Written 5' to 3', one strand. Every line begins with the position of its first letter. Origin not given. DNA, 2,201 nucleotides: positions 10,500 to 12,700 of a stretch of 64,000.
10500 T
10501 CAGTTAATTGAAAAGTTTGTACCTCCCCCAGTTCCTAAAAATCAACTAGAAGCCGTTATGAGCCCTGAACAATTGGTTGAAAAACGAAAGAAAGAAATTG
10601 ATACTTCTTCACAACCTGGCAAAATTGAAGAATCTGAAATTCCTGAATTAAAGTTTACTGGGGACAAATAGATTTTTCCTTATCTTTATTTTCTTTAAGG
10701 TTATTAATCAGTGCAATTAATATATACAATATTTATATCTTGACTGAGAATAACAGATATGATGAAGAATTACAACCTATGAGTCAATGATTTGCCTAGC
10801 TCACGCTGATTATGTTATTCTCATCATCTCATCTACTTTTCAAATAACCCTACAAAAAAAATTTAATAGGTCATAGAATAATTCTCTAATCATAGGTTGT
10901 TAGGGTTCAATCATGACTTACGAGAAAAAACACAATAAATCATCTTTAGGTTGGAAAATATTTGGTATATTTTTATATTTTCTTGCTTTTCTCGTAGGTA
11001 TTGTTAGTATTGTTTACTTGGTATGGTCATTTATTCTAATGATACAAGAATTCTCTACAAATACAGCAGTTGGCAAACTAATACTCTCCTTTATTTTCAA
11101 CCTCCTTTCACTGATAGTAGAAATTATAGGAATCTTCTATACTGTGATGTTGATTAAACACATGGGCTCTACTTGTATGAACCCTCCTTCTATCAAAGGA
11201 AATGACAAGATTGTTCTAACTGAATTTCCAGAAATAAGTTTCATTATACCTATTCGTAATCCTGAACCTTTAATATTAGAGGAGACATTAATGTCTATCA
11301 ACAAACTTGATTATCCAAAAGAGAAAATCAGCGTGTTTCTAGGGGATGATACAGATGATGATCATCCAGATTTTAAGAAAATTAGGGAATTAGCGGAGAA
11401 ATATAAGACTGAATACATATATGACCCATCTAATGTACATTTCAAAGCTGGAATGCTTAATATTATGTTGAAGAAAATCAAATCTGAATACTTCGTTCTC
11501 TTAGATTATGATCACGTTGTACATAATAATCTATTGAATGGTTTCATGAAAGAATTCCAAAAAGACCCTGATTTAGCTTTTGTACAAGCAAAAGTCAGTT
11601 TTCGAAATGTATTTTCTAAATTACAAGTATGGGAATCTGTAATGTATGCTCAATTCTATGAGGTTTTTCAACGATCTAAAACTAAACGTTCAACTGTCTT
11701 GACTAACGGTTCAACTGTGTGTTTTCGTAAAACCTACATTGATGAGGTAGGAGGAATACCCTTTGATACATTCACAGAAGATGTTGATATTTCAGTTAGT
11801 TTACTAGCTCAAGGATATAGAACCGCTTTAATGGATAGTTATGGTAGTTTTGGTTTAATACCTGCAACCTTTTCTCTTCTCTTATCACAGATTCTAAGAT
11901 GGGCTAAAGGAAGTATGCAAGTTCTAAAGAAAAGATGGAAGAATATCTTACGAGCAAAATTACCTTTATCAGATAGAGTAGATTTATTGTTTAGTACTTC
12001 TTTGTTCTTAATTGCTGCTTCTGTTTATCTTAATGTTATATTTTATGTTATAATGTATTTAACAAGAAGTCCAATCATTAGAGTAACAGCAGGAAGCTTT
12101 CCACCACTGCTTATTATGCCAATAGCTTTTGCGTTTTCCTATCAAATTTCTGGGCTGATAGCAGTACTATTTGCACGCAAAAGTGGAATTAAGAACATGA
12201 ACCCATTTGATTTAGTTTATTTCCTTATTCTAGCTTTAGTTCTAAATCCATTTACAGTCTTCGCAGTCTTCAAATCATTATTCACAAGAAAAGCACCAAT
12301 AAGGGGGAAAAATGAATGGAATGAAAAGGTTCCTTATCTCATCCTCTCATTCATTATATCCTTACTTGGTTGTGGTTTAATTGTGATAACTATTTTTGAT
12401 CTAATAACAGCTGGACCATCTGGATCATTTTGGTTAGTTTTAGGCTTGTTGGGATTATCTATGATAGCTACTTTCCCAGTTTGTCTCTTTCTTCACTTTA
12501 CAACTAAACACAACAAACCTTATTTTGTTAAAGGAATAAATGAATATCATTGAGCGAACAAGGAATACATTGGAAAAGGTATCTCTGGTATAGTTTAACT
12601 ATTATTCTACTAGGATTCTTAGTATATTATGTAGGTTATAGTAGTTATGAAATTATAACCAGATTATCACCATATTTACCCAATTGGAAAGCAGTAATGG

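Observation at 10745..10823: Unannotated box C/D guide RNA predicted to methylate the site equivalent to yeast Am2946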

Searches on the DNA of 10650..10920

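Call 5: search_rna_families(source=window, start=10650, end=10920, threshold=evalue, max_evalue=10, show_alignments=3)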
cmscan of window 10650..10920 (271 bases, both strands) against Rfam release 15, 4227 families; matches with E-value up to 10: 8.
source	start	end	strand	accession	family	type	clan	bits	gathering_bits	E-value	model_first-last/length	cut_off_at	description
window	10745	10823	-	RF01026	MIR828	Gene; miRNA;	-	15.7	69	2.7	20-96/115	no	MIR828 microRNA precursor family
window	10755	10810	+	RF01150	sR11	Gene; snRNA; snoRNA; CD-box;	-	14.8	39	1.6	1-57/57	no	Small nucleolar RNA sR11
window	10846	10898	-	RF00288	snoZ30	Gene; snRNA; snoRNA; CD-box;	-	14.8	50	2.8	1-97/97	no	Z30 small nucleolar RNA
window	10663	10698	+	RF01561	DdR11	Gene; snRNA; snoRNA; CD-box;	-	14.7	65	1.8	40-76/76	no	Dictyostelium snoRNA DdR11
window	10754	10809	+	RF00145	snoZ105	Gene; snRNA; snoRNA; CD-box;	-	13.8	45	9.7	1-72/72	no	Small nucleolar RNA Z105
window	10852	10897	-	RF01135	sR24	Gene; snRNA; snoRNA; CD-box;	-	13.6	36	1.5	1-55/55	no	Small nucleolar RNA sR24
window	10807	10831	-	RF00095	snoPyro_CD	Gene; snRNA; snoRNA; CD-box;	CL00132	12.7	45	4.1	1-58/58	no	Pyrococcus C/D box small nucleolar RNA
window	10655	10710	+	RF02108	DLEU2_4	Gene; lncRNA;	-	11.2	40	9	1-58/58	no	Deleted in lymphocytic leukemia 2 conserved region 4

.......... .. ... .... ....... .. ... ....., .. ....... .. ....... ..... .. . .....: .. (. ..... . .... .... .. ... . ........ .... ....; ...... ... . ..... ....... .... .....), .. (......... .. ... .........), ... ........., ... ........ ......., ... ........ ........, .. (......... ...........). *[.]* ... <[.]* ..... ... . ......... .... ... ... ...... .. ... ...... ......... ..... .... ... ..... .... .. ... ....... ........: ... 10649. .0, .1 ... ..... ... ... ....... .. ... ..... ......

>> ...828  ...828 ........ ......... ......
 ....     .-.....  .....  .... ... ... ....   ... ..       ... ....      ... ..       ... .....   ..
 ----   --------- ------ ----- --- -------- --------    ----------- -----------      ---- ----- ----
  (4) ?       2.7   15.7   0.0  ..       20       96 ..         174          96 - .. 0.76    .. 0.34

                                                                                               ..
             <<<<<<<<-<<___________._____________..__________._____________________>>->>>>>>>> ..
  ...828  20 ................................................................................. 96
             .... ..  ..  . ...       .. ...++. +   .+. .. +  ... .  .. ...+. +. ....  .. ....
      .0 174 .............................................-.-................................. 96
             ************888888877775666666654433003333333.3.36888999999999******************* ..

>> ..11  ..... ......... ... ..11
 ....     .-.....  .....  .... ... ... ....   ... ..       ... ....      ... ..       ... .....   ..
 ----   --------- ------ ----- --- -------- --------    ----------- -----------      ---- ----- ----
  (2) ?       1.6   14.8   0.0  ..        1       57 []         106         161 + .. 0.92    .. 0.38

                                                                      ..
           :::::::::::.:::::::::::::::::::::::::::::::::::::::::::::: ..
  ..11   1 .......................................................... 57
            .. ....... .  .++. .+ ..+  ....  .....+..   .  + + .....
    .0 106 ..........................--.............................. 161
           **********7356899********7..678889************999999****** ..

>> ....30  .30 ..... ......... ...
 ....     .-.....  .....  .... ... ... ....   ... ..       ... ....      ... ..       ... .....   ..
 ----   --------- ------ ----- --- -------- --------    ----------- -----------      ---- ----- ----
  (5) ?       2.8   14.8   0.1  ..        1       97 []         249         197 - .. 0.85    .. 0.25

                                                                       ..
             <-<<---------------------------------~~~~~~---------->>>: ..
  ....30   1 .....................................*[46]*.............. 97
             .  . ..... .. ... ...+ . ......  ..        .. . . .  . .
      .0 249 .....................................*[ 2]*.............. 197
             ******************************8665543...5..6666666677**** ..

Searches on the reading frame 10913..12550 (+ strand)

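Call 69: search_protein_families(library=pfam, proteins=[window:10913-12550:+], max_evalue=0.01)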
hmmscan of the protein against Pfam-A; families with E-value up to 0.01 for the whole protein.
window:10913-12550:+ (546 aa): 5 families
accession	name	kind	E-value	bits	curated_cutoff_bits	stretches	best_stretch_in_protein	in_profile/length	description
PF13632.12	Glyco_trans_2_3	-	2.5e-22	80.1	27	1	193-379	1-197/198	Glycosyl transferase family group 2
PF13641.12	Glyco_tranf_2_3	-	1.9e-20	74.3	27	1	106-332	1-229/230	Glycosyltransferase like family 2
PF00535.33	Glycos_transf_2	-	8.7e-12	45.7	23.3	1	109-273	1-162/168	Glycosyl transferase family 2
PF13506.12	Glyco_transf_21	-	2.9e-08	33.8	21.7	1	178-332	18-174/174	Glycosyl transferase family 21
PF03552.20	Cellulose_synt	-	2.4e-05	23.5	24.7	1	277-389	413-529/722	Cellulose synthase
